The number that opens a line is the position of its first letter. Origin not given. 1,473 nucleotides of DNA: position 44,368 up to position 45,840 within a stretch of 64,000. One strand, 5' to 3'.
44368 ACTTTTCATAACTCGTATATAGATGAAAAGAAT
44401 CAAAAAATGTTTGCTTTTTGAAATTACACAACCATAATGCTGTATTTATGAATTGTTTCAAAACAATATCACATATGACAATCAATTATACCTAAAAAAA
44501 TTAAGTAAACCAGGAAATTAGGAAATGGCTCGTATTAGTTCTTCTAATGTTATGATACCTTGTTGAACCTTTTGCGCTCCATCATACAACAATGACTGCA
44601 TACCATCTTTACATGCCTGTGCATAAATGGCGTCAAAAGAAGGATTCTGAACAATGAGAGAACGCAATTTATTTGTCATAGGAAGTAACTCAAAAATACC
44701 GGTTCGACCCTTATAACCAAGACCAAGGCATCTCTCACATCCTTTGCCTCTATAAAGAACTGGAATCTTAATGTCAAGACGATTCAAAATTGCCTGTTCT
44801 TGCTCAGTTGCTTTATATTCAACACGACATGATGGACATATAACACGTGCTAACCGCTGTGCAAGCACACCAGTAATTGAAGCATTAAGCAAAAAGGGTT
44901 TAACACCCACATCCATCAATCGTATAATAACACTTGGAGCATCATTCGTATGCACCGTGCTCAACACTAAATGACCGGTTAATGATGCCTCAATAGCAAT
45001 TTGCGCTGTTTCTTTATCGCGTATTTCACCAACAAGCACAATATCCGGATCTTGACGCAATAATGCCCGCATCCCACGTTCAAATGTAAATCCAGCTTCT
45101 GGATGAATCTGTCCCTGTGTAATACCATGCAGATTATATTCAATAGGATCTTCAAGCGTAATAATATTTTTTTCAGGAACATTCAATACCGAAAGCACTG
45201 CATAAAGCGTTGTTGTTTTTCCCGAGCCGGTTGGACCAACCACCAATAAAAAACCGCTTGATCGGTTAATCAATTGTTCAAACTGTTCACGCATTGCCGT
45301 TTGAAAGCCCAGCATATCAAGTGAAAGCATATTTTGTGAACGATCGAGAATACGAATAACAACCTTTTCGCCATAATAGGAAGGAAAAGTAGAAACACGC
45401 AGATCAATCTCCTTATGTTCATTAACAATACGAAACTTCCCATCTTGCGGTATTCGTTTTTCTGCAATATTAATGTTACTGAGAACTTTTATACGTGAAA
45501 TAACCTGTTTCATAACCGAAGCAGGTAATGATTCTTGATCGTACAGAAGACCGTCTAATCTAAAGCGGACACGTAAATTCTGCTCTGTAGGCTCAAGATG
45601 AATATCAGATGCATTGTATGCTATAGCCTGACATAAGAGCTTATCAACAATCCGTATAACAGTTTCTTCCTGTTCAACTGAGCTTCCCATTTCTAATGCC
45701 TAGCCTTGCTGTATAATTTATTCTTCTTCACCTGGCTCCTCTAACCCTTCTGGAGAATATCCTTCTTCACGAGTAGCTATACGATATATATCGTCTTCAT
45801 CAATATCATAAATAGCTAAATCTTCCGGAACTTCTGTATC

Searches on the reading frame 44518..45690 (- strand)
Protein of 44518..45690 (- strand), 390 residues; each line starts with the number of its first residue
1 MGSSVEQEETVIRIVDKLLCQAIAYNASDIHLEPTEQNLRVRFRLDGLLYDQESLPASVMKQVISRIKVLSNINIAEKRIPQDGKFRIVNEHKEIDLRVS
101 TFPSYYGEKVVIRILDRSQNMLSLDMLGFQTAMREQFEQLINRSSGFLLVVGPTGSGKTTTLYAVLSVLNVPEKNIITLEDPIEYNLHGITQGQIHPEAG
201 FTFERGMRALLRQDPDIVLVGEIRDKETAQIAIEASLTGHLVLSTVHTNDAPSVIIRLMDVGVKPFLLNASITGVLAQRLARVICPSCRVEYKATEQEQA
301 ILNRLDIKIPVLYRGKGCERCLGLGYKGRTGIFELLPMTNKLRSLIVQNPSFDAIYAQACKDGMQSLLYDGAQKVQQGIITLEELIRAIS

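Call 36: find_encoding_contigs(protein=window:44518-45690:-, flank=10000, max_places=10)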
Protein window:44518-45690:- (390 aa): 3 contigs read that carry it; 2 places shown.
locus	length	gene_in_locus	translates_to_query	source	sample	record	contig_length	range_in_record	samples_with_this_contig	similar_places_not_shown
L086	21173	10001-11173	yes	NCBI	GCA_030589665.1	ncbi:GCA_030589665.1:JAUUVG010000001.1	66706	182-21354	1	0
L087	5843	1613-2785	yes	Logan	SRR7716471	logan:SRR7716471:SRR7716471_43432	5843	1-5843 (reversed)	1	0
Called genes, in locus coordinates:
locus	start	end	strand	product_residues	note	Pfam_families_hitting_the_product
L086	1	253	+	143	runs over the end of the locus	?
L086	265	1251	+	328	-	PF01882:DUF58 (weak), PF00092:VWA, PF13519:VWA_2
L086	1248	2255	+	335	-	PF00092:VWA, PF13519:VWA_2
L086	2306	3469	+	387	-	-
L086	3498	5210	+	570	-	PF13584:BatD (weak)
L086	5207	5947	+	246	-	PF00515:TPR_1 (weak), PF07719:TPR_2 (weak), PF08239:SH3_3 (weak)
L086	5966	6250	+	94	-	-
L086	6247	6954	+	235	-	PF01551:Peptidase_M23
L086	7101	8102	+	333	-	PF10502:Peptidase_S26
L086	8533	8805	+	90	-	PF00216:Bac_DNA_binding, PF18291:HU-HIG (weak), PF18289:HU-CCDC81_euk_2 (weak)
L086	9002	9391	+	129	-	PF04930:FUN14 (weak)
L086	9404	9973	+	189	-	PF05157:MshEN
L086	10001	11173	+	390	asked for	PF00437:T2SSE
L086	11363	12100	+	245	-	PF00005:ABC_tran, PF02463:SMC_N (faint), PF13304:AAA_21 (faint)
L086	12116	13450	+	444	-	PF19295:SufBD_N, PF01458:SUFBD_core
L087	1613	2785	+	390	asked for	PF00437:T2SSE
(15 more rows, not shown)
